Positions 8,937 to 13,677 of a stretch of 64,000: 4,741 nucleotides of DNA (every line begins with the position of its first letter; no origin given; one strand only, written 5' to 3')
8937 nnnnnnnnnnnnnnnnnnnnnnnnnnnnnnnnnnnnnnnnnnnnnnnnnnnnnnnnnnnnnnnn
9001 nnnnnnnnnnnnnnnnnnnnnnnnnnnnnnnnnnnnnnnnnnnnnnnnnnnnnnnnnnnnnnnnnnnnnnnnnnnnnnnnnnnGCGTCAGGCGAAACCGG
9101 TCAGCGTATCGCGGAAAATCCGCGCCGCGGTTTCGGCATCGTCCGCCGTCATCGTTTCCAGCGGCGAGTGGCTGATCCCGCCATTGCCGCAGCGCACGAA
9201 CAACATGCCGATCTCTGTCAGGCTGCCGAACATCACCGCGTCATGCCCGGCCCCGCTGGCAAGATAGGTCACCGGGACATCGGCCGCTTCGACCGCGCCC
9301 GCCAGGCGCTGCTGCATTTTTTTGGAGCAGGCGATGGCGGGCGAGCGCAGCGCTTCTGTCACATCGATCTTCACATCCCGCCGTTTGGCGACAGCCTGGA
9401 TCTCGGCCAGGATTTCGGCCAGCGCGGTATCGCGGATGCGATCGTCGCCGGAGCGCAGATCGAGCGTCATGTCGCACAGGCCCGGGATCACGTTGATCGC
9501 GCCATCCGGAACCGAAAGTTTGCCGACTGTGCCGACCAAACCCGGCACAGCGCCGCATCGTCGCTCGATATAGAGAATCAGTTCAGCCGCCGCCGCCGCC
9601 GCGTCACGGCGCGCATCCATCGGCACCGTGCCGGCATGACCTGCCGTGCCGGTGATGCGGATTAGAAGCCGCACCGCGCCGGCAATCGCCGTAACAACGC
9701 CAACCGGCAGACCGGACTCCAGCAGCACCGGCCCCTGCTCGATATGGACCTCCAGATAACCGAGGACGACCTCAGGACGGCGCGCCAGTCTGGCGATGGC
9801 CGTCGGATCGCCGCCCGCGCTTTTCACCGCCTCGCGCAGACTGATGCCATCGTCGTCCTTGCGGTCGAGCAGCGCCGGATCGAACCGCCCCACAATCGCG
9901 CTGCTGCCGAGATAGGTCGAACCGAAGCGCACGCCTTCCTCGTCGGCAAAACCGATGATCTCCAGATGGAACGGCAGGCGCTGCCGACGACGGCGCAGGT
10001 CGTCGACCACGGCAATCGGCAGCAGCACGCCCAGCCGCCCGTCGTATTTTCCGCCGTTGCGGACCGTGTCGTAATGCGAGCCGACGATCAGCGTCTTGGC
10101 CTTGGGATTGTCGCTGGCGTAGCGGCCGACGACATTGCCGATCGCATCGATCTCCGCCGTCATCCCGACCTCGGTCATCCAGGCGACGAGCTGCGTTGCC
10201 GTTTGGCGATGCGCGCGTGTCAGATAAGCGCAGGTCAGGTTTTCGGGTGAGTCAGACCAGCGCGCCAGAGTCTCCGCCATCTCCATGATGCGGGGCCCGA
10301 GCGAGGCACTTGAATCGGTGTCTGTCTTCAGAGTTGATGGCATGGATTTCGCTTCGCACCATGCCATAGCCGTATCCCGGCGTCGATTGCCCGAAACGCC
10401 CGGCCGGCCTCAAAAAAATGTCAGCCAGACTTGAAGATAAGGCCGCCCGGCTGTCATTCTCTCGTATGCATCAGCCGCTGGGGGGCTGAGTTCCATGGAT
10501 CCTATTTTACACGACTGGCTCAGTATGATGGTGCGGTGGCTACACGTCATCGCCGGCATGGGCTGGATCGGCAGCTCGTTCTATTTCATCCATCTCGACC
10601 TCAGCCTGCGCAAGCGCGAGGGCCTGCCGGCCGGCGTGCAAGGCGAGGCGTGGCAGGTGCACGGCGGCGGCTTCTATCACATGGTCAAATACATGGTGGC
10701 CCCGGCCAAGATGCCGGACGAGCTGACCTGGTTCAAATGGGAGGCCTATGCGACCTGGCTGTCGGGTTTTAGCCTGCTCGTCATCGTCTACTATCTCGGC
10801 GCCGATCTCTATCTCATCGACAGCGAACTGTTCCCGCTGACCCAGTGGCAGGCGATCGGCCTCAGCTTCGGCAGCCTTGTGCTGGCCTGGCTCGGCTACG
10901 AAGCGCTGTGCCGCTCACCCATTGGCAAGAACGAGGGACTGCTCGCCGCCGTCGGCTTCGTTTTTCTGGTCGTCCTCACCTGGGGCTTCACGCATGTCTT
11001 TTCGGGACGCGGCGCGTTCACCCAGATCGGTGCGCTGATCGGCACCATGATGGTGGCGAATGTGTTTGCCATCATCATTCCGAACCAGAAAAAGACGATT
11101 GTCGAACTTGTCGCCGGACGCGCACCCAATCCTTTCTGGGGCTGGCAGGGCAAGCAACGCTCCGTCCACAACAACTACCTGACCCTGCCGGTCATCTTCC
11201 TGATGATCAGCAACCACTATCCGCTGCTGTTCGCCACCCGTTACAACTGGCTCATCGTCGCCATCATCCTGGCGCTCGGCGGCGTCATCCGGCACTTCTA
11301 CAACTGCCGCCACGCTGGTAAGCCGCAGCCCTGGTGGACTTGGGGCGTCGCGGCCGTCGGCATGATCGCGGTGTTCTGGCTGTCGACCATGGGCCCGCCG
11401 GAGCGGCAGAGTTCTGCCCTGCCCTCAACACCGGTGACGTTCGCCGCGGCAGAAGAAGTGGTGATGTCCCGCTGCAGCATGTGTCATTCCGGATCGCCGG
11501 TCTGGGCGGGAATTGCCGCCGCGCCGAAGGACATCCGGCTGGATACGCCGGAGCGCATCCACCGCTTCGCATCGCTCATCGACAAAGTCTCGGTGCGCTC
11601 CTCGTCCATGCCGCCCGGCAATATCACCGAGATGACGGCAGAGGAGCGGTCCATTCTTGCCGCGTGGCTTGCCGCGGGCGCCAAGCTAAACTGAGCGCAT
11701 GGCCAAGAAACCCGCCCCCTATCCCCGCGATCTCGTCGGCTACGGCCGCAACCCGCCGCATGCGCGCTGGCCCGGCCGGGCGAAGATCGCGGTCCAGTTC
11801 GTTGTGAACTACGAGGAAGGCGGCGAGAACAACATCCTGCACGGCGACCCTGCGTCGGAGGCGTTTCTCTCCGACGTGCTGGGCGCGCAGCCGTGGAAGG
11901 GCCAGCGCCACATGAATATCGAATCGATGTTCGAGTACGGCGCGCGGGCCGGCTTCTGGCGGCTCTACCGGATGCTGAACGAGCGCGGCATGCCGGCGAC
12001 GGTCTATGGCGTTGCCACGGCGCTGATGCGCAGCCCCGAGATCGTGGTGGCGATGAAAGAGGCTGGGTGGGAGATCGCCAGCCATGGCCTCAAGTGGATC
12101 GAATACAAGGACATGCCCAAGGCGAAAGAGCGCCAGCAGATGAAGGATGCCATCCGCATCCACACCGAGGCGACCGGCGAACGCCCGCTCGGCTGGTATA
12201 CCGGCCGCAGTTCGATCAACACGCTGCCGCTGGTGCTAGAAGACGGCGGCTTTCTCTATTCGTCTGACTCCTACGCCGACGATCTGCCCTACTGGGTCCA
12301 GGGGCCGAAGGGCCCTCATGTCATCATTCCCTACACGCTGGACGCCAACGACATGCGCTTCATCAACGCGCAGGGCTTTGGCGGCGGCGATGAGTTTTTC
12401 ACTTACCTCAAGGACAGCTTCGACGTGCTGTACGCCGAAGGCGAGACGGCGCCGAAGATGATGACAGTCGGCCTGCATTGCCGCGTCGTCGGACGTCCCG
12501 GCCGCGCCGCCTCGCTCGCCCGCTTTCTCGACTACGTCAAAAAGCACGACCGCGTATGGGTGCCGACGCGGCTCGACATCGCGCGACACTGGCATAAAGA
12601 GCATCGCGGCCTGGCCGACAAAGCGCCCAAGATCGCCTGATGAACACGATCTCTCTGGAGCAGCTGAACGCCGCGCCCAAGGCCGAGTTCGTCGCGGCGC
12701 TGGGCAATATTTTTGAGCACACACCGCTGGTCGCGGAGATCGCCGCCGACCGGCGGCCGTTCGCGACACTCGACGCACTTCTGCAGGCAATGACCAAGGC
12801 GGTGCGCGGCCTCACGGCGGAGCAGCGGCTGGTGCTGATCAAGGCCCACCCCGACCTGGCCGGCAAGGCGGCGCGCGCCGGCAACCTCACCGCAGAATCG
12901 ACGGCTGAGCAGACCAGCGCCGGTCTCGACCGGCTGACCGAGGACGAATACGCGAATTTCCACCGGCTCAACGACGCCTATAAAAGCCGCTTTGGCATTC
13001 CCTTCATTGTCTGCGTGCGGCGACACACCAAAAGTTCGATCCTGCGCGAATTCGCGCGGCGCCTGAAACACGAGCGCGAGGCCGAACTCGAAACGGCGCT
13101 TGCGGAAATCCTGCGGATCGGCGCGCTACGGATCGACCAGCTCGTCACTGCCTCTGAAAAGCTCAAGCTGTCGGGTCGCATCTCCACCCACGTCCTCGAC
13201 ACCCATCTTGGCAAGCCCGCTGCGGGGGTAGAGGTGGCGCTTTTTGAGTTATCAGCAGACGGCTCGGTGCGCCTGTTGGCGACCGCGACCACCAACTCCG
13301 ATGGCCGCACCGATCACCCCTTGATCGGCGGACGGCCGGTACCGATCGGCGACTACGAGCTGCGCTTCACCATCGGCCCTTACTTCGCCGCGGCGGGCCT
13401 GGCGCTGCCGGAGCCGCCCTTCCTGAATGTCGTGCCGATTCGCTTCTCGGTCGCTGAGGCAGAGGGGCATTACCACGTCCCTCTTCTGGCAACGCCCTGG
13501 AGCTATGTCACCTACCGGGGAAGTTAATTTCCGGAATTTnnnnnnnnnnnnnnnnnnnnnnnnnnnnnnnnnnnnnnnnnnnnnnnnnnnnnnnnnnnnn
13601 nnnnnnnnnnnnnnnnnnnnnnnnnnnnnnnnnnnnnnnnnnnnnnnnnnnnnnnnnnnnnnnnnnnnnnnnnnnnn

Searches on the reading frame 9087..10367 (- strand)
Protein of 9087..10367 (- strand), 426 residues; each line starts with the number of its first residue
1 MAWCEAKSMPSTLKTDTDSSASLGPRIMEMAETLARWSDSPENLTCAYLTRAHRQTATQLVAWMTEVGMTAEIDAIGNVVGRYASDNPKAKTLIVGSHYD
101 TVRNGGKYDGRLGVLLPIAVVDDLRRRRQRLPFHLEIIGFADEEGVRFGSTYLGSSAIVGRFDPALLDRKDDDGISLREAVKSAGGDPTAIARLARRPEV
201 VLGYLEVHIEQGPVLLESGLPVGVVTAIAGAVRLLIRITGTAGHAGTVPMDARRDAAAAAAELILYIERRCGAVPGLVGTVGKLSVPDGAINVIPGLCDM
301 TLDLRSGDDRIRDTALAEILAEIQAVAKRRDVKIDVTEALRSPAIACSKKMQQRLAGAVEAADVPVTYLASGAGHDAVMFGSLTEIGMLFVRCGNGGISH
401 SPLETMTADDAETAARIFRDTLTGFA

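Call 28: search_protein_families(library=pfam, proteins=[window:9087-10367:-], max_evalue=0.0001)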
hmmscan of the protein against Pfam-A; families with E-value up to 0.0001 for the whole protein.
window:9087-10367:- (426 aa): 3 families
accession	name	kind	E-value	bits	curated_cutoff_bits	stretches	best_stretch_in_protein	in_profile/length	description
PF01546.33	Peptidase_M20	-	8.3e-18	65.5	24.6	1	95-422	2-204/206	Peptidase family M20/M25/M40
PF07687.19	M20_dimer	-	7.4e-07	29.5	21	1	229-328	4-104/107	Peptidase dimerisation domain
PF04389.22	Peptidase_M28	-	8.8e-07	29.3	21.3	1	78-154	1-77/193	Peptidase family M28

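Call 31: search_protein_families(library=ncbifam, proteins=[window:9087-10367:-], max_evalue=1e-8)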
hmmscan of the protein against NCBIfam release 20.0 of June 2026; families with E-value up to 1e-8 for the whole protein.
window:9087-10367:- (426 aa): 18 families
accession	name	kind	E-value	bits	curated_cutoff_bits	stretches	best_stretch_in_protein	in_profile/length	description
NF010373.0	PRK13799.1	equivalog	7.5e-163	543.1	1087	1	22-425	178-586/591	unknown domain/N-carbamoyl-L-amino acid hydrolase fusion protein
NF006775.0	PRK09290.2-5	equivalog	4.2e-154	513.2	479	1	19-424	7-412/419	allantoate amidohydrolase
NF009529.0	PRK12893.1-2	equivalog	4.8e-127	424.1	508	1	18-423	3-405/411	Zn-dependent hydrolase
NF006773.0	PRK09290.2-2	equivalog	5.4e-121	404.4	584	1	21-423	12-414/419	allantoate amidohydrolase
NF006771.0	PRK09290.1-5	subfamily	2.1e-108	362.5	399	1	26-423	8-407/413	allantoate amidohydrolase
NF058540.1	Ncarbamyl_ErtE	equivalog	6.9e-107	357.6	520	1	26-423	12-412/418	N-carbamyl-l-glutamate amidohydrolase ErtE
TIGR01879.1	hydantase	subfamily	3.3e-106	355.6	204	1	48-421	25-397/401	hydantoinase/carbamoylase family amidase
NF006774.0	PRK09290.2-4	equivalog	5.9e-105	351.5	897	1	26-418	16-408/427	allantoate amidohydrolase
NF009527.0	PRK12891.1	subfamily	1.4e-78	264.8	461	1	25-422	12-417/426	Zn-dependent hydrolase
NF006769.0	PRK09290.1-3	subfamily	3.9e-76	256.4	452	1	48-418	37-404/417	allantoate amidohydrolase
NF009531.0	PRK12893.1-5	equivalog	7e-76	255.4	486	1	26-421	11-407/421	Zn-dependent hydrolase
NF006768.0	PRK09290.1-1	equivalog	2e-75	254.2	532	1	43-422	26-404/411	allantoate deiminase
NF006770.0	PRK09290.1-4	equivalog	5.9e-75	252.5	372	1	45-424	21-399/403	allantoate amidohydrolase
NF006772.0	PRK09290.2-1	subfamily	1.2e-62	212.1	424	1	38-423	29-413/430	allantoate amidohydrolase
NF009530.0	PRK12893.1-4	subfamily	4.1e-59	200.7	551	1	48-416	34-398/423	Zn-dependent hydrolase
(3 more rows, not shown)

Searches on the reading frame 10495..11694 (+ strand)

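Call 28: search_protein_families(library=pfam, proteins=[window:10495-11694:+], max_evalue=0.0001)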
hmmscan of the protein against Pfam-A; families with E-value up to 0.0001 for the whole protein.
window:10495-11694:+ (399 aa): 1 family
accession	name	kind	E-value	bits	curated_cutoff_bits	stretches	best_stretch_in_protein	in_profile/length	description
PF06181.16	Urate_ox_N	-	8.5e-132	439.5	26.9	1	4-296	2-294/295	Urate oxidase N-terminal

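Call 31: search_protein_families(library=ncbifam, proteins=[window:10495-11694:+], max_evalue=1e-8)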
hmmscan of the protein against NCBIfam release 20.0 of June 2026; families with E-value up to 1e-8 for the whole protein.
window:10495-11694:+ (399 aa): 0 families

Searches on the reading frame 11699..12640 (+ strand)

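Call 29: search_protein_families(library=pfam, proteins=[window:11699-12640:+], max_evalue=0.0001)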
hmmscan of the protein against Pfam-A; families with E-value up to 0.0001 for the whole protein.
window:11699-12640:+ (313 aa): 1 family
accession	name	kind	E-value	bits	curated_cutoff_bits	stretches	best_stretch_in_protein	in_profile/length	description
PF01522.26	Polysacc_deac_1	-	3.6e-14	53.2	23.1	1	75-174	10-109/124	Polysaccharide deacetylase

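Call 31: search_protein_families(library=ncbifam, proteins=[window:11699-12640:+], max_evalue=1e-8)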
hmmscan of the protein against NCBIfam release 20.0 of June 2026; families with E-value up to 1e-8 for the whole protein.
window:11699-12640:+ (313 aa): 1 family
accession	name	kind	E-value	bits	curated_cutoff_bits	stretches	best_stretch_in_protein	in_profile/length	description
TIGR03212.1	uraD_N-term-dom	equivalog_domain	1.3e-162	539.8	424.6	1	8-302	1-295/297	allantoinase PuuE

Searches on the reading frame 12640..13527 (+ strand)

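Call 29: search_protein_families(library=pfam, proteins=[window:12640-13527:+], max_evalue=0.0001)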
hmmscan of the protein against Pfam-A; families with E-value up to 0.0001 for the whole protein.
window:12640-13527:+ (295 aa): 2 families
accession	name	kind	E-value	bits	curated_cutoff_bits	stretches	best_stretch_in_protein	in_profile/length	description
PF09349.15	OHCU_decarbox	-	3.3e-50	171.1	24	1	10-165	1-154/155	OHCU decarboxylase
PF00576.27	Transthyretin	-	4.3e-33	114.6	25.3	1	181-294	1-109/109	HIUase/Transthyretin family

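Call 31: search_protein_families(library=ncbifam, proteins=[window:12640-13527:+], max_evalue=1e-8)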
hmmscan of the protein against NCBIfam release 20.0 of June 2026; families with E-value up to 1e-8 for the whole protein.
window:12640-13527:+ (295 aa): 7 families
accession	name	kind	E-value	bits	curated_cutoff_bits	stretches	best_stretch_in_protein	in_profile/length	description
TIGR03164.1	UHCUDC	equivalog_domain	1.8e-60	203.6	96.25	1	13-168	2-157/157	2-oxo-4-hydroxy-4-carboxy-5-ureidoimidazoline decarboxylase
NF010373.0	PRK13799.1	equivalog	4.8e-43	147.5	1087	1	5-170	4-174/591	unknown domain/N-carbamoyl-L-amino acid hydrolase fusion protein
TIGR02962.1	hdxy_isourate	equivalog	4.5e-35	120.4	87.45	1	180-295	3-113/113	hydroxyisourate hydrolase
NF010372.0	PRK13798.1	subfamily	3.4e-25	89.1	124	1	3-173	6-168/173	2-oxo-4-hydroxy-4-carboxy-5-ureidoimidazoline decarboxylase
TIGR03180.1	UraD_2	equivalog_domain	1.6e-21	77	139.4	1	9-169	1-158/158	2-oxo-4-hydroxy-4-carboxy-5-ureidoimidazoline decarboxylase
NF011610.0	PRK15036.1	equivalog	1.2e-19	70.8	217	1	180-295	28-137/137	hydroxyisourate hydrolase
NF010371.0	PRK13797.1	equivalog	4.1e-17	62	814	1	32-171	373-520/521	allantoicase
